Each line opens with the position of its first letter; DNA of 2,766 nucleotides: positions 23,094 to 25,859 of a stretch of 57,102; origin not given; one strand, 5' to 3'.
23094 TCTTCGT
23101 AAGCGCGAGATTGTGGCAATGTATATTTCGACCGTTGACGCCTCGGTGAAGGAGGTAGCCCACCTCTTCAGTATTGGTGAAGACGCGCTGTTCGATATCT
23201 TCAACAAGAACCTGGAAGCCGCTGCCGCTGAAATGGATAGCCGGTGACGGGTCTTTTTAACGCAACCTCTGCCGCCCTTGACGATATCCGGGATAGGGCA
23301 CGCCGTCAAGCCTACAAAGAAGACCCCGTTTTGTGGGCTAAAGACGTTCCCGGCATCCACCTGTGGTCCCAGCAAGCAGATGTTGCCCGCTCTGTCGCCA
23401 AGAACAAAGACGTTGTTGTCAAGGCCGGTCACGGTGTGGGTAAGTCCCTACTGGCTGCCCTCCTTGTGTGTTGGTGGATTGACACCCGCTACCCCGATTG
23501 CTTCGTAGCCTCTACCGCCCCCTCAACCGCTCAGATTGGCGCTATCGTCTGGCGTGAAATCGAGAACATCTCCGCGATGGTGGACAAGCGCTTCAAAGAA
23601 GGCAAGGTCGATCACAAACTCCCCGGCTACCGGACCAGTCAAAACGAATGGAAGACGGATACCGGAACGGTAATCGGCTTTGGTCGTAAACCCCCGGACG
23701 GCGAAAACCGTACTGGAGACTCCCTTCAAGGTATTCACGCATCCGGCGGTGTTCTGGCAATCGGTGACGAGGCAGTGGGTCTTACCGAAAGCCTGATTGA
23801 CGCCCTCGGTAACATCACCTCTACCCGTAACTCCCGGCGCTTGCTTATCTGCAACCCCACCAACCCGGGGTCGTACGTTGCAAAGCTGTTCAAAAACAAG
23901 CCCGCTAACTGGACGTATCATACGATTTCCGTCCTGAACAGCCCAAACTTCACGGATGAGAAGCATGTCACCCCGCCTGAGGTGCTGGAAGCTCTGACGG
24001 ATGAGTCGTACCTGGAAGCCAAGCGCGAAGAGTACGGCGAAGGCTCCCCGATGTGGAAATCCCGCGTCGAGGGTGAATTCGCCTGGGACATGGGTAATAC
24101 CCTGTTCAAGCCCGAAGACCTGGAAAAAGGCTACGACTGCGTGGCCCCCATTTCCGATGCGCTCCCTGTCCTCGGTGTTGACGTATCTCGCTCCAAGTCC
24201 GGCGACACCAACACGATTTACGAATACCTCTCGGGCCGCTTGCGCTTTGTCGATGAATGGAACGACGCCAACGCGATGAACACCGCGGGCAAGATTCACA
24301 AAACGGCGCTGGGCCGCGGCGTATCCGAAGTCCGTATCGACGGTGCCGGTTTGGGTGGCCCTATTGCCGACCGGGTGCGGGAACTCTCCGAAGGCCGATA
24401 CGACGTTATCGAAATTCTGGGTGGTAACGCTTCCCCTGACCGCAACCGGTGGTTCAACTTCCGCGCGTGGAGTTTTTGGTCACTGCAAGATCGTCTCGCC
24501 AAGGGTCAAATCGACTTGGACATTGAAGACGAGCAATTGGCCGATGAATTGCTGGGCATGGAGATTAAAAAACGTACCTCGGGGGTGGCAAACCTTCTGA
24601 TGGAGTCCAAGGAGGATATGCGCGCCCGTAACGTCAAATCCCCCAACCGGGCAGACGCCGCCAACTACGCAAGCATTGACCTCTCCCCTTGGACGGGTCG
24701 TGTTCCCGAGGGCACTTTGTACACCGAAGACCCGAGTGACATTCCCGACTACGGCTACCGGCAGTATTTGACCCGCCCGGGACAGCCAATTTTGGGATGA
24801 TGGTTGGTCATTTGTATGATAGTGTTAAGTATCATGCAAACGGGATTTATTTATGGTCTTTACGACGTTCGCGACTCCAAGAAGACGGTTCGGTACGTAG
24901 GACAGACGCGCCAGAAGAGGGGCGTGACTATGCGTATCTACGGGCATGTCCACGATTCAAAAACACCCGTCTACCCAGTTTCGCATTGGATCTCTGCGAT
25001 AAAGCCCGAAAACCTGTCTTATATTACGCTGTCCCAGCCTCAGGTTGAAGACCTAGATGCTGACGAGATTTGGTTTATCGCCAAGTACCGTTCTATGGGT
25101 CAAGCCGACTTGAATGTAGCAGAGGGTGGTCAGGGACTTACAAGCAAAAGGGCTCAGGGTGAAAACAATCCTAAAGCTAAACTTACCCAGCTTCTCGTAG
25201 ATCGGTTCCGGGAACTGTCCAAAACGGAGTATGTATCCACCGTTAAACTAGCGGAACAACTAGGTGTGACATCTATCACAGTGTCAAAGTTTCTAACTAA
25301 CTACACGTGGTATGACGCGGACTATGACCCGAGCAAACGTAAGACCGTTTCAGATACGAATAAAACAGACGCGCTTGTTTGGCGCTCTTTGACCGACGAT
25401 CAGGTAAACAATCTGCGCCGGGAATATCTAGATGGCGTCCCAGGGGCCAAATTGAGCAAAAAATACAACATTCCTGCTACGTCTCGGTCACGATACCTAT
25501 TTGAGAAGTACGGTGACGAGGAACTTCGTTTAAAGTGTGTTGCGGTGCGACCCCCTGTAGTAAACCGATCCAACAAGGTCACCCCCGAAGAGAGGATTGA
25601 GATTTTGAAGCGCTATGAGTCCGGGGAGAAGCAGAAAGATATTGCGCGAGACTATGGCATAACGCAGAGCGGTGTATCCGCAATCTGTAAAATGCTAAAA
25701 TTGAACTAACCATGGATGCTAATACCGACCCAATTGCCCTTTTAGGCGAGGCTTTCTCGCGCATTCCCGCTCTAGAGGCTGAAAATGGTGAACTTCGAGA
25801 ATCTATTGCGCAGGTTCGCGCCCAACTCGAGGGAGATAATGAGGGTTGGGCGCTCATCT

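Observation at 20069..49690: Conserved 19-nt extended -10 motif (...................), at least 13 copies, typically fused to stop codons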

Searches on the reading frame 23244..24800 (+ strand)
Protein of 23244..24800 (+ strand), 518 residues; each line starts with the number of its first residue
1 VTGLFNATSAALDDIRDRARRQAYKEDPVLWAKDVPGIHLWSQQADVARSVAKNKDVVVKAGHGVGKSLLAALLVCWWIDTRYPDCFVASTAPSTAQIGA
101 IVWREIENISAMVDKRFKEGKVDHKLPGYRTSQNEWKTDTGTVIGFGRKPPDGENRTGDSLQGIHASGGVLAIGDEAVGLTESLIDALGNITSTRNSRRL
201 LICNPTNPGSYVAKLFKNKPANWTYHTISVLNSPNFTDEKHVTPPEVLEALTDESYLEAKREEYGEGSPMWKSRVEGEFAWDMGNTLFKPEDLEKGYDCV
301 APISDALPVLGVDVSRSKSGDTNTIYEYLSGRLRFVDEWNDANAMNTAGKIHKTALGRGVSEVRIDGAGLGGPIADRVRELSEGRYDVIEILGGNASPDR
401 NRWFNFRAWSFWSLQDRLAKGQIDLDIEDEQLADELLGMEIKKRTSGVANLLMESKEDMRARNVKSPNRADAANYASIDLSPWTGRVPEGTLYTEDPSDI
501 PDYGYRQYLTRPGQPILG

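Call 7: search_dna_similar(query=window:23244-24800:+, collection=phages, mode=protein, max_rows=25)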
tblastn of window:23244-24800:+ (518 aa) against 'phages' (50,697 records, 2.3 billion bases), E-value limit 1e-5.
Records with a match: 227; places in all: 227; records where one place covers at least 80% of the query: 160.
Best place of each record, by identity: <60% 227.
By first word of the organism name: Microbacterium 33; Arthrobacter 29; Escherichia 25; Streptomyces 22; Clostridium 18; Salmonella 10; Liberibacter 9; Vibrio 8; Pseudomonas 8; Caudoviricetes 7; and 26 more.
By host as written in the record: Arthrobacter sp. ATCC 21022 26; - 21; Streptomyces griseus ATCC 10137 10; Escherichia coli 10; Microbacterium foliorum NRRL B-24224 SEA 9; Microbacterium foliorum NRRL B-24224 8; Microbacterium paraoxydans NRRL B-14843 7; Clostridium perfringens 7; and 78 more.
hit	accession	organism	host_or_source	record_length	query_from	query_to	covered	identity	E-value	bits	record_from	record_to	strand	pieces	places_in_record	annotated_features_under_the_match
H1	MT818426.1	Microbacterium phage Lifes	Microbacterium paraoxydans NRRL B-14843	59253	1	517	100%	55.5%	9e-177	557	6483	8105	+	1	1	21: terminase | 20: hypothetical protein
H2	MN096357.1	Microbacterium phage WaterT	Microbacterium paraoxydans NRRL B-14843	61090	1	517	100%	55.5%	9e-177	557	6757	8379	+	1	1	22: terminase | 21: hypothetical protein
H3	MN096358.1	Microbacterium phage LeeroyJenkins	Microbacterium paraoxydans NRRL B-14843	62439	1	517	100%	55.5%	9e-177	557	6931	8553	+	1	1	23: terminase | 22: hypothetical protein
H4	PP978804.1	Microbacterium phage BarnCat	Microbacterium paraoxydans NRRL B-14843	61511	1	517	100%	55.5%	4e-176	555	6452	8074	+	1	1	19: terminase | 18: hypothetical protein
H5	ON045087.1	Stenotrophomonas virus Jojan60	Stenotrophomonas maltophilia Jojan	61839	24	491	90%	52.3%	2e-150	481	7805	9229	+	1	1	terminase large subunit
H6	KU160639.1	Arthrobacter phage Anansi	Arthrobacter sp. ATCC 21022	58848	24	500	92%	39.9%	5e-97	327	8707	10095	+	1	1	22: terminase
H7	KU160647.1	Arthrobacter phage Gorgeous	Arthrobacter sp. ATCC 21022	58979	24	500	92%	39.9%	5e-97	327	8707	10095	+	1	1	22: terminase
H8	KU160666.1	Arthrobacter phage SorJuana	Arthrobacter sp. ATCC 21022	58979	24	500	92%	39.9%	5e-97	327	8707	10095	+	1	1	22: terminase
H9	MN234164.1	Arthrobacter phage Yeezus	Arthrobacter sp. ATCC 21022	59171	24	500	92%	39.9%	5e-97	327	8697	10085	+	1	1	21: terminase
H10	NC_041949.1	Arthrobacter phage Amigo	Arthrobacter sp. ATCC 21022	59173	24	500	92%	39.9%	5e-97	327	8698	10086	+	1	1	22: terminase large subunit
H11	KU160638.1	Arthrobacter phage Amigo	Arthrobacter sp. ATCC 21022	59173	24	500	92%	39.9%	5e-97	327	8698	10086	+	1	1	22: terminase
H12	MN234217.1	Arthrobacter phage Ichor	Arthrobacter sp. ATCC 21022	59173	24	500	92%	39.9%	5e-97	327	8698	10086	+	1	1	21: terminase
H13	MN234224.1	Arthrobacter phage Jaek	Arthrobacter sp. ATCC 21022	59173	24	500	92%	39.9%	5e-97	327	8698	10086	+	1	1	21: terminase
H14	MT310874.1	Arthrobacter phage Boersma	Arthrobacter sp. ATCC 21022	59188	24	500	92%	39.9%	5e-97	327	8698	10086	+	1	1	23: terminase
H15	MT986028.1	Arthrobacter phage Thunderclap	Arthrobacter sp. ATCC 21022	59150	24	500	92%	39.7%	4e-97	328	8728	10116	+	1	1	22: terminase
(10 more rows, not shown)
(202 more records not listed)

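Call 13: find_related_loci(query=window:23244-24800:+, collection=viral_contigs, flank=10000)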
Query window:23244-24800:+ (518 aa) in viral_contigs; peptide patterns used: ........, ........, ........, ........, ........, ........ (x = any residue, [..] = any of these).
15 stretches matched a pattern; 14 encode a relative of the query (tblastn E <= 1e-3); 13 distinct loci.
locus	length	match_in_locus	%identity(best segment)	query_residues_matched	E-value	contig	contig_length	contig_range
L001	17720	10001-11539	90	1-513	0e+0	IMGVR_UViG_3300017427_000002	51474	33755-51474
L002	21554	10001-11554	98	1-518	0e+0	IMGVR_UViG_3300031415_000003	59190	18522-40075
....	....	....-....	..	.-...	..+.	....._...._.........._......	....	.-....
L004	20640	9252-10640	52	13-480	2e-154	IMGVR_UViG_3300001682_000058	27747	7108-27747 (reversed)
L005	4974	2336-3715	54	10-467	3e-156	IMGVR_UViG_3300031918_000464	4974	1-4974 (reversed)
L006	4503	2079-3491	52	11-480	1e-153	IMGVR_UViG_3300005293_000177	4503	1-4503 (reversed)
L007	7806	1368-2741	52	11-467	2e-146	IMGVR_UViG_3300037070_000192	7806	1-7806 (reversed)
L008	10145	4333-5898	47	4-514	9e-146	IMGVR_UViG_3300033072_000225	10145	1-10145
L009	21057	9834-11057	53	68-480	2e-134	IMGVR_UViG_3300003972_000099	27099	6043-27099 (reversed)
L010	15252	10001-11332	31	21-478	4e-48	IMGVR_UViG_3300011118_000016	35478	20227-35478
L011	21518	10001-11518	47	1-510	2e-143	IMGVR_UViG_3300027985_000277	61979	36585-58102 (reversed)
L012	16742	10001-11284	28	15-472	2e-23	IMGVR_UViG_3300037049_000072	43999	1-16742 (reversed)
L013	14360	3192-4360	25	59-472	2e-10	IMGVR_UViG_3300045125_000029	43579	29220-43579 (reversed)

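Call 32: find_encoding_contigs(protein=window:23244-24800:+, flank=1000, max_places=5)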
Protein window:23244-24800:+ (518 aa): 2 contigs read that carry it; 1 place shown.
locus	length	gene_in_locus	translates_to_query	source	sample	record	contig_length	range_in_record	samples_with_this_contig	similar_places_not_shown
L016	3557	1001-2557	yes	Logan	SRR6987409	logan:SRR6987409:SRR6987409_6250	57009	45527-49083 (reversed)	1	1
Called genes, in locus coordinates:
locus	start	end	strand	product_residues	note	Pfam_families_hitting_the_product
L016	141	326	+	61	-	-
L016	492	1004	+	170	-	-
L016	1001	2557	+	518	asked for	-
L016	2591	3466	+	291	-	PF13384:HTH_23 (faint), PF04218:CENP-B_N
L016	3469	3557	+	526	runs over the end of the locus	-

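Call 36: find_related_loci(query=window:23244-24800:+, collection=genome_contigs, flank=10000)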
Query window:23244-24800:+ (518 aa) in genome_contigs; peptide patterns used: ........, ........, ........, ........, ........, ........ (x = any residue, [..] = any of these).
36 stretches matched a pattern; 7 encode a relative of the query (tblastn E <= 1e-3); 7 distinct loci.
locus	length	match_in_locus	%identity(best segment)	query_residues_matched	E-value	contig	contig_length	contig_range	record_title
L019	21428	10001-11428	28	28-478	2e-48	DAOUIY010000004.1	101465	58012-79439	MAG TPA_asm: Dehalococcoidia bacterium isolate S32_229 k113_34531, whole genome shotgun sequence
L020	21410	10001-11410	29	2-501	9e-49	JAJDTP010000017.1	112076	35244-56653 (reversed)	MAG: Dehalococcoidia bacterium isolate jk18x1bzbins.29 k141_379590, whole genome shotgun sequence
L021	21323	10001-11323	28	27-485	4e-48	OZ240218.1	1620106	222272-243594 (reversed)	MAG: Dehalococcoidia bacterium isolate bab385ab-22f5-4112-b3d4-ef8e4049cb71 genome assembly, chromosome: 1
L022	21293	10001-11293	29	28-482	5e-47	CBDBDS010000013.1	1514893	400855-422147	MAG: Dehalococcoidia bacterium isolate f8bda5a5-7022-4204-9cdc-196a94cbeb23 genome assembly, contig: contig_13, whole ge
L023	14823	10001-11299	28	28-479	1e-45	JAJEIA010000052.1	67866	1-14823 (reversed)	MAG: Dehalococcoidia bacterium isolate p16x63bins.3 k141_703554, whole genome shotgun sequence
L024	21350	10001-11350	28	28-479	4e-44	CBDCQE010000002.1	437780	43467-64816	MAG: Dehalococcoidia bacterium isolate 93e12e9e-77eb-4f93-925f-bdd4af2af2f3 genome assembly, contig: contig_2, whole gen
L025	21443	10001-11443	28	28-478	1e-45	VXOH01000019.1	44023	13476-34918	MAG: Chloroflexi bacterium isolate SB0662_bin_28 NODE_853_length_44023_cov_44.132642, whole genome shotgun sequence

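Call 43: get_annotated_region(hit=H1, flank=20000)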
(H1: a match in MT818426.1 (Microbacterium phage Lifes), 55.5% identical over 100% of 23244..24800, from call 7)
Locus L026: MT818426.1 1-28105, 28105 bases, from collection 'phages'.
description: Microbacterium phage Lifes, complete genome.
organism: Microbacterium phage Lifes (NCBI taxid 2772025)
taxonomy: Viruses; Duplodnaviria; Heunggongvirae; Uroviricota; Caudoviricetes
host: Microbacterium paraoxydans NRRL B-14843; source: soil; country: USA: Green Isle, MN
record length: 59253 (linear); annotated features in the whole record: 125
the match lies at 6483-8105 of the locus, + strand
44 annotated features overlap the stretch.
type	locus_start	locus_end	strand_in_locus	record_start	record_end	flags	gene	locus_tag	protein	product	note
CDS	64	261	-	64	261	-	1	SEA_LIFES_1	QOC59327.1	hypothetical protein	-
CDS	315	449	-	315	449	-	2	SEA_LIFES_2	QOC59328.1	hypothetical protein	-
CDS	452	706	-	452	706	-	3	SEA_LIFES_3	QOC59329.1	membrane protein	-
CDS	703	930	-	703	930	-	4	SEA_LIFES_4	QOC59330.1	membrane protein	-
CDS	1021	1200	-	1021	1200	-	5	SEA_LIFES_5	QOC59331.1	hypothetical protein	-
CDS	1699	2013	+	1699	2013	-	6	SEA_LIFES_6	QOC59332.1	hypothetical protein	-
CDS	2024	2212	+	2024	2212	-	7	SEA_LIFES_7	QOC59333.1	hypothetical protein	-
CDS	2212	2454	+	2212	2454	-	8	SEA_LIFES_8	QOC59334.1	hypothetical protein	-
CDS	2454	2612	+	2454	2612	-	9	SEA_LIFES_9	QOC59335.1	hypothetical protein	-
CDS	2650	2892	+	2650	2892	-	10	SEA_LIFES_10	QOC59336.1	membrane protein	-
CDS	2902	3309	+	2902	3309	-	11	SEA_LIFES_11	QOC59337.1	membrane protein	-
CDS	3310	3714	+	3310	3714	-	12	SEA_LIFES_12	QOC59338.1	membrane protein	-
CDS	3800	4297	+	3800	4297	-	13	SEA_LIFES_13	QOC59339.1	hypothetical protein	-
CDS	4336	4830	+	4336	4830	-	14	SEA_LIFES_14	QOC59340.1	protease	-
CDS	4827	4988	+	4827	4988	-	15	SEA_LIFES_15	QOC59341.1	hypothetical protein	-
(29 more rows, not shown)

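Call 46: get_annotated_region(hit=H5, flank=20000)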
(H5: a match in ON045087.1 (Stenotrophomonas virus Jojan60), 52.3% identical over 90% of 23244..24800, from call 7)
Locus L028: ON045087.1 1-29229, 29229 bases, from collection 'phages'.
description: Stenotrophomonas virus Jojan60, complete genome.
organism: Stenotrophomonas virus Jojan60 (NCBI taxid 2932861)
taxonomy: Viruses; Duplodnaviria; Heunggongvirae; Uroviricota; Caudoviricetes
host: Stenotrophomonas maltophilia Jojan; source: -; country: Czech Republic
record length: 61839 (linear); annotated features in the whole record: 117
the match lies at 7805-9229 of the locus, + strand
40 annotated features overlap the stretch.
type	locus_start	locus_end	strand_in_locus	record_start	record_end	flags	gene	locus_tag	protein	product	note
repeat_region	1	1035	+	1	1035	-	-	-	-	-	-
CDS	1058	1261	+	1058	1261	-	-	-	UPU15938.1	hypothetical protein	-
CDS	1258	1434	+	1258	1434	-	-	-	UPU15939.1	hypothetical protein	-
CDS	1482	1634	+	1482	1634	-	-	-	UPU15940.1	hypothetical protein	-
CDS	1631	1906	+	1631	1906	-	-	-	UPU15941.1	hypothetical protein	-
CDS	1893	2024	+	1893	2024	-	-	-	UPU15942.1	hypothetical protein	-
CDS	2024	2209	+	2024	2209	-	-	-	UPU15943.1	hypothetical protein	-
CDS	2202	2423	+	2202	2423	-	-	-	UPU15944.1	hypothetical protein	-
CDS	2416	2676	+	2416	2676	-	-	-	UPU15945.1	hypothetical protein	-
CDS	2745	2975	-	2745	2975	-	-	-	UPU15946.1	hypothetical protein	-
CDS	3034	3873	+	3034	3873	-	-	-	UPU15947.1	L-alanyl-D-glutamate peptidase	-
CDS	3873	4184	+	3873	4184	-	-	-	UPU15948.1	hypothetical protein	-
CDS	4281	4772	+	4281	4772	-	-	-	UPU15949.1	RNA polymerase sigma-H factor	-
CDS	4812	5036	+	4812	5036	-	-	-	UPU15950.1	glutaredoxin-like protein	-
CDS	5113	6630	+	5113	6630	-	-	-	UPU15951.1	tail spike protein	-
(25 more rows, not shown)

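Call 50: search_protein_families(library=pfam, max_evalue=0.01, proteins=[L028:4281-4772:+, L026:3800-4297:+, L026:4336-4830:+, L026:5989-6486:+, L026:1699-2013:+])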
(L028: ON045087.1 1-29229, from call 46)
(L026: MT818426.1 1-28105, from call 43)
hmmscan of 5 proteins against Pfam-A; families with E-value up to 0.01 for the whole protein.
L028:4281-4772:+ (163 aa): 0 families

L026:3800-4297:+ (165 aa): 0 families

L026:4336-4830:+ (164 aa): 1 family
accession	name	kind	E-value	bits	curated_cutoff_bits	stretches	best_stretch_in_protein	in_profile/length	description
PF00227.31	Proteasome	-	1.2e-05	25.5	22.4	0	3-45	18-62/189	Proteasome subunit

L026:5989-6486:+ (165 aa): 0 families

L026:1699-2013:+ (104 aa): 0 families

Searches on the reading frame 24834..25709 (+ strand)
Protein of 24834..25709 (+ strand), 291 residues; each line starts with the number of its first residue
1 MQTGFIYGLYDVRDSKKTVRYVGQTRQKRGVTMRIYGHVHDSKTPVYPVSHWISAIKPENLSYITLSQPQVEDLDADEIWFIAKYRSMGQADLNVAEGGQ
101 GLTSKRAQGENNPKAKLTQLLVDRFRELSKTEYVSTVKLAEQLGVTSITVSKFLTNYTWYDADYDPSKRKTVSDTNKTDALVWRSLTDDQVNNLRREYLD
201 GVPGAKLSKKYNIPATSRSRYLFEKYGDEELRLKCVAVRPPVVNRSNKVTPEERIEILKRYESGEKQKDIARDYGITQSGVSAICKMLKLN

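Call 37: search_protein_families(library=phrogs, max_evalue=0.001, proteins=[window:24834-25709:+])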
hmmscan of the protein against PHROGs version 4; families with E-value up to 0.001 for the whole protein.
window:24834-25709:+ (291 aa): 12 families
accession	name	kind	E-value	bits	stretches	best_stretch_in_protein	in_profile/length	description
phrog_20467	-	DNA, RNA and nucleotide metabolism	4e-10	40.6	0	115-163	61-108/112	HNH endonuclease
phrog_59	-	DNA, RNA and nucleotide metabolism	5.8e-07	30.2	0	110-228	230-343/423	HNH endonuclease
phrog_517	-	DNA, RNA and nucleotide metabolism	7e-07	31.2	0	247-282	84-119/128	HTH DNA binding protein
phrog_7168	-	DNA, RNA and nucleotide metabolism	9.4e-07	29.5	1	9-286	4-261/284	homing endonuclease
phrog_4151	-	DNA, RNA and nucleotide metabolism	2.7e-06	28.3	0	253-285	9-41/154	DNA binding protein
phrog_125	-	DNA, RNA and nucleotide metabolism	3.5e-06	27.7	0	244-288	158-203/254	DNA invertase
phrog_6156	-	DNA, RNA and nucleotide metabolism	3.8e-06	27.4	0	246-287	183-224/261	endonuclease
phrog_4629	-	DNA, RNA and nucleotide metabolism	2.7e-05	25.1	0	184-213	35-64/87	HTH DNA binding domain protein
phrog_7061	-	DNA, RNA and nucleotide metabolism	0.00011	23.7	0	130-154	41-65/70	HTH DNA binding protein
phrog_11420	-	DNA, RNA and nucleotide metabolism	0.00017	22.7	0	247-282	5-40/82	DNA binding protein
phrog_1303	-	DNA, RNA and nucleotide metabolism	0.00026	21.8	0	168-213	67-109/184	DNA binding protein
phrog_664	-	DNA, RNA and nucleotide metabolism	0.00054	20.9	0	247-282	83-118/210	DNA binding protein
